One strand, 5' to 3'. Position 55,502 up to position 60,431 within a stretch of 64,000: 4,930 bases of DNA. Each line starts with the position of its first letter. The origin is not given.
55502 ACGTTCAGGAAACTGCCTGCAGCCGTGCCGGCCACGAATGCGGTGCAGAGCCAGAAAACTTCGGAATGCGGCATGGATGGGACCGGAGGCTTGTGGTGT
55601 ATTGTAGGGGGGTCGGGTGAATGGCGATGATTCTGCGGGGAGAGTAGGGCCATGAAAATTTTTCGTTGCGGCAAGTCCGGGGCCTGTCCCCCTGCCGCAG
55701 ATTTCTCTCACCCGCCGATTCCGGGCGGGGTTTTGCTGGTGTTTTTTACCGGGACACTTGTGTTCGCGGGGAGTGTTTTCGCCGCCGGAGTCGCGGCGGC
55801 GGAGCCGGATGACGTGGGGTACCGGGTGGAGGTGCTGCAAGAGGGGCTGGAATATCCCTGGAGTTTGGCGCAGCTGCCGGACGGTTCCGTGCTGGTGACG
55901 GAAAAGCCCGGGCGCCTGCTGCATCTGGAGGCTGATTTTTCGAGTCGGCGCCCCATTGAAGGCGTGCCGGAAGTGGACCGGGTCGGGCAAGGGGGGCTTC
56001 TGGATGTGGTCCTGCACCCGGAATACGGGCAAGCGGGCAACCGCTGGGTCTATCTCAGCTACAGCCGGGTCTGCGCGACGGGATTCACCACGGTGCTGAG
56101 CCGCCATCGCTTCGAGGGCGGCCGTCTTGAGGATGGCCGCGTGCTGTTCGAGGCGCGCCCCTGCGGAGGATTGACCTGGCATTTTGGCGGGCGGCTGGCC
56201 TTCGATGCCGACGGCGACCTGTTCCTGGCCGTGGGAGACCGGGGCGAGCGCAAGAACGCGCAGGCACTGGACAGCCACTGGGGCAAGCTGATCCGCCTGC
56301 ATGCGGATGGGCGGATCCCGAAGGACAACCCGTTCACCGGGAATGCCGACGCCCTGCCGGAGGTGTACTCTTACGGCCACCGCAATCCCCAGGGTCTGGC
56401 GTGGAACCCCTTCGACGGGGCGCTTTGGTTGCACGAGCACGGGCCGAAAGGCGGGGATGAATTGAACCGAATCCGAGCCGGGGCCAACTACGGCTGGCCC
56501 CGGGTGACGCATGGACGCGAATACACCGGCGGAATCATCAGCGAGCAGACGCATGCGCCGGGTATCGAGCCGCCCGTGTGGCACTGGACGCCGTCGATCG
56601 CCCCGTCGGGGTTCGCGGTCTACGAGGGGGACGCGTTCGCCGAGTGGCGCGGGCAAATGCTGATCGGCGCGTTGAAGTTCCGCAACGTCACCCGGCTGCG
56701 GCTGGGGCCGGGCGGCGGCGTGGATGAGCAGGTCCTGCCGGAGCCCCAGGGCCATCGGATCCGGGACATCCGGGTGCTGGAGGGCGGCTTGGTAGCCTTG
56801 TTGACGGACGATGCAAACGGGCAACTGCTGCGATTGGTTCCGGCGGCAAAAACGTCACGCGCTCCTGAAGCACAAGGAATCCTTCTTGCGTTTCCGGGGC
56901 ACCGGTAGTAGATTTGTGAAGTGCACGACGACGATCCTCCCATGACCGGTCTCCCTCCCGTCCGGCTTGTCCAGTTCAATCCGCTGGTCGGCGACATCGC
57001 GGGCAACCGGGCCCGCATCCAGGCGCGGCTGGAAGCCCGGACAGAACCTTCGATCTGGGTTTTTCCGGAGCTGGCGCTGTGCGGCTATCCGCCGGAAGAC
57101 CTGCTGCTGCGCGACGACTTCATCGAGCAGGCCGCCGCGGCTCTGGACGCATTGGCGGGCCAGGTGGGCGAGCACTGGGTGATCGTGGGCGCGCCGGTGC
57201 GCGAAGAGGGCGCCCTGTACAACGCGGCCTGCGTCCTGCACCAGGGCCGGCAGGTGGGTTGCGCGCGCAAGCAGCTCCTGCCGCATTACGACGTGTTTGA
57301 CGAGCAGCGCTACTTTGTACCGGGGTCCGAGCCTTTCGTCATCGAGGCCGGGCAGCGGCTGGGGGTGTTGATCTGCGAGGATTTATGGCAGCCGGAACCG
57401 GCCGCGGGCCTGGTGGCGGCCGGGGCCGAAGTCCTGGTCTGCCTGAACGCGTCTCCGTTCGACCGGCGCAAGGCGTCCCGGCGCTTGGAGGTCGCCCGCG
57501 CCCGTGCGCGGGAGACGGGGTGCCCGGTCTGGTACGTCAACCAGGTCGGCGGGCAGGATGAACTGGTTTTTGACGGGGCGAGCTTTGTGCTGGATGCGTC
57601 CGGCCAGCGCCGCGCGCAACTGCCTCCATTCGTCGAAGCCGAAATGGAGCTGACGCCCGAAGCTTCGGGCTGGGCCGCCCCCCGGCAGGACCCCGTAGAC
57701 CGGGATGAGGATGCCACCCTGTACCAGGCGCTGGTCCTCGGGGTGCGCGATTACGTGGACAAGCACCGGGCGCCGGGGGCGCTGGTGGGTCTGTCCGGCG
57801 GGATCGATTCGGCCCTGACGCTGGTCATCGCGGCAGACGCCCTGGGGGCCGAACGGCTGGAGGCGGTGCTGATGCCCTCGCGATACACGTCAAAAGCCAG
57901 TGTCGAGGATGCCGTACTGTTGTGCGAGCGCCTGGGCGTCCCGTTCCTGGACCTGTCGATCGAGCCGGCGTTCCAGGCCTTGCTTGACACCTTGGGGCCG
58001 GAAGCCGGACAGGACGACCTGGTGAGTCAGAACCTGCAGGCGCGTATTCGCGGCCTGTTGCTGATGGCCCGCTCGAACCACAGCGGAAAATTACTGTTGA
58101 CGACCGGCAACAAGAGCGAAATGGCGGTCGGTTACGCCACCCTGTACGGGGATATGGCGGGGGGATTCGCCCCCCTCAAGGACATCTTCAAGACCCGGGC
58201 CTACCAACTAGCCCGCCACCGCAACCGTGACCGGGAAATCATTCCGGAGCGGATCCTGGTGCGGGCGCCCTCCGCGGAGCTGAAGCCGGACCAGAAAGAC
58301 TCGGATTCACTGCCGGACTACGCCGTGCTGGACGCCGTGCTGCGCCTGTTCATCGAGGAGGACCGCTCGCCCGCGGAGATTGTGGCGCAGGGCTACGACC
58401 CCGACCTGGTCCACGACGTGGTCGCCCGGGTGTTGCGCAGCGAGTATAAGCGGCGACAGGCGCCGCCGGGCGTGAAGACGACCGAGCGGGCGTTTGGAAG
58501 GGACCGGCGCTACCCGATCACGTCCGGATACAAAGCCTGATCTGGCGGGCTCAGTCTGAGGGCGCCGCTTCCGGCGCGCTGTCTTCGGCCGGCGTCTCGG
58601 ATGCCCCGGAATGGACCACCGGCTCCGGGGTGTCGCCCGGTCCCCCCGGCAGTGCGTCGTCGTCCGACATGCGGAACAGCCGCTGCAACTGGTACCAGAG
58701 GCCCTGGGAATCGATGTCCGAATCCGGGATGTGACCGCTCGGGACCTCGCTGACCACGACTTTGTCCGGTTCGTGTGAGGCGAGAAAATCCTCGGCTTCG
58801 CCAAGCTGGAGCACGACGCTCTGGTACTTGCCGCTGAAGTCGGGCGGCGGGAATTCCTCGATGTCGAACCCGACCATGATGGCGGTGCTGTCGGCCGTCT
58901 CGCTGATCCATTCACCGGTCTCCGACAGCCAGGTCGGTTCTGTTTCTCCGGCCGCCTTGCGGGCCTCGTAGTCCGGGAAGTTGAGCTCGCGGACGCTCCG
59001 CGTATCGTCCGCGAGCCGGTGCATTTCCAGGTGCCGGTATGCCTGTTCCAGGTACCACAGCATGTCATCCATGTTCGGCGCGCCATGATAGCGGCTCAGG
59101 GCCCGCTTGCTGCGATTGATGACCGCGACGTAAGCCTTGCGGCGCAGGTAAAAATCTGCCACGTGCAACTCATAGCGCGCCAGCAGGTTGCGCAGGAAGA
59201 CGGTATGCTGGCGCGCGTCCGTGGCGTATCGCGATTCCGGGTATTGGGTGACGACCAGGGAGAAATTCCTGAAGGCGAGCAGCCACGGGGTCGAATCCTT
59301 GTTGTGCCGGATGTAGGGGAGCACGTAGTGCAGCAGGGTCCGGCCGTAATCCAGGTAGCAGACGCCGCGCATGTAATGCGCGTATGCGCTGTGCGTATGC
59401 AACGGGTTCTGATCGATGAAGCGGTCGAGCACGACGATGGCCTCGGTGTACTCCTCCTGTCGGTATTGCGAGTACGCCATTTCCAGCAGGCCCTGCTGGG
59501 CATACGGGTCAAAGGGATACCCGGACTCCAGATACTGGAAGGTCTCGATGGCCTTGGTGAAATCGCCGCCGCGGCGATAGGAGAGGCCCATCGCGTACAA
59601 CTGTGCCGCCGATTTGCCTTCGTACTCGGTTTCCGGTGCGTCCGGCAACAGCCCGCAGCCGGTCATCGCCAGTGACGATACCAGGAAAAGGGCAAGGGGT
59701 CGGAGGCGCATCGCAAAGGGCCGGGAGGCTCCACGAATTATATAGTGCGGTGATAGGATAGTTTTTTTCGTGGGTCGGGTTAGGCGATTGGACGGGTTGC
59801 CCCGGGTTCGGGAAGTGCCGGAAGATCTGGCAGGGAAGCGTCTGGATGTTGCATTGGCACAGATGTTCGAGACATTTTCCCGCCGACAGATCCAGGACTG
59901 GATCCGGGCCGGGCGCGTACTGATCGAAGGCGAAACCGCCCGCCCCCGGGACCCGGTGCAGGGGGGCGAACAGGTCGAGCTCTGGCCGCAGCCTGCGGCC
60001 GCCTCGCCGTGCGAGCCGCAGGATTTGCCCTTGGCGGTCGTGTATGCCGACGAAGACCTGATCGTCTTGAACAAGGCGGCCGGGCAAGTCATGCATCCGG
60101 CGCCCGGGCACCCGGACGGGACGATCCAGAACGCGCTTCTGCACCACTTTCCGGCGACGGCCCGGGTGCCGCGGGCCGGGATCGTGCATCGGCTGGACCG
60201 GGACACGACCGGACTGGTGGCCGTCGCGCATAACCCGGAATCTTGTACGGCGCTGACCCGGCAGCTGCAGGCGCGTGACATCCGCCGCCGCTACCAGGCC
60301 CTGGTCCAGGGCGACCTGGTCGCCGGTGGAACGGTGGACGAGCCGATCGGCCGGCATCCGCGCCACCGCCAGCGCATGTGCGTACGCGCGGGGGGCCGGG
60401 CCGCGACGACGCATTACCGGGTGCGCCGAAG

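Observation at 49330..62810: Bipartite AT-rich cis-module (TTTACAT box + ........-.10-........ palindrome) repeated 4 times upstream of small membrane/coiled-coil genes: candidate novel regulon or mobile promoter cassette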

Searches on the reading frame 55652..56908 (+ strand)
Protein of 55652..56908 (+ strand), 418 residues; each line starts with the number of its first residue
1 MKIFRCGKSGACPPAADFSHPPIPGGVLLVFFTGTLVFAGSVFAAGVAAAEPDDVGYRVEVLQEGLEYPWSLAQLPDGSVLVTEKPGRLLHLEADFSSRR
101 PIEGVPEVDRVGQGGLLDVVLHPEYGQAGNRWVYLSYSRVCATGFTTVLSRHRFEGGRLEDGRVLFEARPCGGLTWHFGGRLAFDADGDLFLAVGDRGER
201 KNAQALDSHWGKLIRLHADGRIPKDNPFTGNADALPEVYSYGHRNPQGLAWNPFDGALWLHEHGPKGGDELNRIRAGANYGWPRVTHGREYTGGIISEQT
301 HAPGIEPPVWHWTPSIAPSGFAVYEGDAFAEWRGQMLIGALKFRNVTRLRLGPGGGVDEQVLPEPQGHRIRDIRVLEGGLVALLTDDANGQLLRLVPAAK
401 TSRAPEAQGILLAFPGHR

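Call 14: search_protein_families(library=pfam, proteins=[window:55652-56908:+], max_evalue=0.01)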
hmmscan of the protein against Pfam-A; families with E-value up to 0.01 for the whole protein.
window:55652-56908:+ (418 aa): 1 family
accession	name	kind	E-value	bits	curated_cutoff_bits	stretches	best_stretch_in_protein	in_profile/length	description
PF07995.17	GSDH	-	7.3e-121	403.9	25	1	66-394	1-332/332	Glucose / Sorbosone dehydrogenase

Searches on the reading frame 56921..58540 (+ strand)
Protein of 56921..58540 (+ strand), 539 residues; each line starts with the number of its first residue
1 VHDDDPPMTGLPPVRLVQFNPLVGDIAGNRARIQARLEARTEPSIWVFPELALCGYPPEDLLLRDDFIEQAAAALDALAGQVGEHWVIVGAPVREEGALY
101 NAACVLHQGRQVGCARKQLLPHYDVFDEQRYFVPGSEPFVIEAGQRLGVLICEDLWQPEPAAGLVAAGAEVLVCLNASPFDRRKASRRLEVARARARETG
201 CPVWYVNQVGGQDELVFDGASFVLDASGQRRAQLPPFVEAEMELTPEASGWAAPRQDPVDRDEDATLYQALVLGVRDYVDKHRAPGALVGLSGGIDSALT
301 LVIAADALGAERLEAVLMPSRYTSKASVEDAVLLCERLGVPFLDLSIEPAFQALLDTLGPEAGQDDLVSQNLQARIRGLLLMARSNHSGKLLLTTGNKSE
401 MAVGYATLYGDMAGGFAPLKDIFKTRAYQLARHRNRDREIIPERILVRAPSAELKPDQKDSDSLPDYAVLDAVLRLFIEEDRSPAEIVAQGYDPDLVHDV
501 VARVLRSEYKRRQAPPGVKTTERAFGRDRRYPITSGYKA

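Call 13: search_protein_families(library=pfam, proteins=[window:56921-58540:+], max_evalue=0.01)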
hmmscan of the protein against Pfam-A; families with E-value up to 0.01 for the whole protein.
window:56921-58540:+ (539 aa): 2 families
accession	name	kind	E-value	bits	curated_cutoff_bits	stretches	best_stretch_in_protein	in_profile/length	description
PF02540.23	NAD_synthase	-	7.3e-70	235.3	21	1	268-514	2-242/242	NAD synthase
PF00795.27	CN_hydrolase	-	6.2e-28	98.3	23.2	1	14-238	2-238/256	Carbon-nitrogen hydrolase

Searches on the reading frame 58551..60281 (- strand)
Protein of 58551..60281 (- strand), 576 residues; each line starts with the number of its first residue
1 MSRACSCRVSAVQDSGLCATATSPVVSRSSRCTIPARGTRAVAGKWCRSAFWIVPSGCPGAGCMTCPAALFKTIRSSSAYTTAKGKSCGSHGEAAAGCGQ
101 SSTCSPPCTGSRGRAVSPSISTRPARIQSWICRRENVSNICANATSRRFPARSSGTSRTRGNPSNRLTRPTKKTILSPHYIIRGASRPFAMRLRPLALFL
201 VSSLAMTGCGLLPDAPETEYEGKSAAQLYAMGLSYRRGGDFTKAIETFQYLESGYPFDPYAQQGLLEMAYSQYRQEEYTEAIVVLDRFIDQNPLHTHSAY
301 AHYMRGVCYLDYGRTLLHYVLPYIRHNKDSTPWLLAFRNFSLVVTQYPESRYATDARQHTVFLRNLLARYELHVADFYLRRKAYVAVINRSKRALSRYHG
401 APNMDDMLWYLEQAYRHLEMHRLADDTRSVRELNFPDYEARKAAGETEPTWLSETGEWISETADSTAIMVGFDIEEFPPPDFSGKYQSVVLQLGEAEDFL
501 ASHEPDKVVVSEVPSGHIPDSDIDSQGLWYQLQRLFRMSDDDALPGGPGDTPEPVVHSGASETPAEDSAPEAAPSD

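Call 13: search_protein_families(library=pfam, proteins=[window:58551-60281:-], max_evalue=0.01)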
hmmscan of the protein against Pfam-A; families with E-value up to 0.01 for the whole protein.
window:58551-60281:- (576 aa): 9 families
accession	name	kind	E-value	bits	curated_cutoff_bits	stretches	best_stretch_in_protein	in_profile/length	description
PF13525.12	YfiO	-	1e-52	179.3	25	1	223-427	3-200/203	Outer membrane lipoprotein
PF13512.12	TPR_18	-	1.8e-30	106.5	21.9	1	225-358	10-143/145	Tetratricopeptide repeat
PF13174.12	TPR_6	-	7.9e-10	39.2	26.3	2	228-256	3-31/33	Tetratricopeptide repeat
PF13432.12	TPR_16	-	8.5e-07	29.7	32.7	0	266-313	1-45/65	Tetratricopeptide repeat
PF07719.23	TPR_2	-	1.8e-05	25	27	0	227-249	3-25/34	Tetratricopeptide repeat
PF00515.34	TPR_1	-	5.8e-05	23.2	27.8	0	226-249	2-25/34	Tetratricopeptide repeat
PF12895.13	ANAPC3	-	7.7e-05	23.3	27.2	0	267-314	28-71/82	Anaphase-promoting complex, cyclosome, subunit 3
PF13428.12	TPR_14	-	0.00047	21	23.5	0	265-295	4-34/44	Tetratricopeptide repeat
PF23300.3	HEAT_Nup120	-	0.0097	16.2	29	0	354-415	73-135/170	Nucleoporin Nup120, HEAT repeats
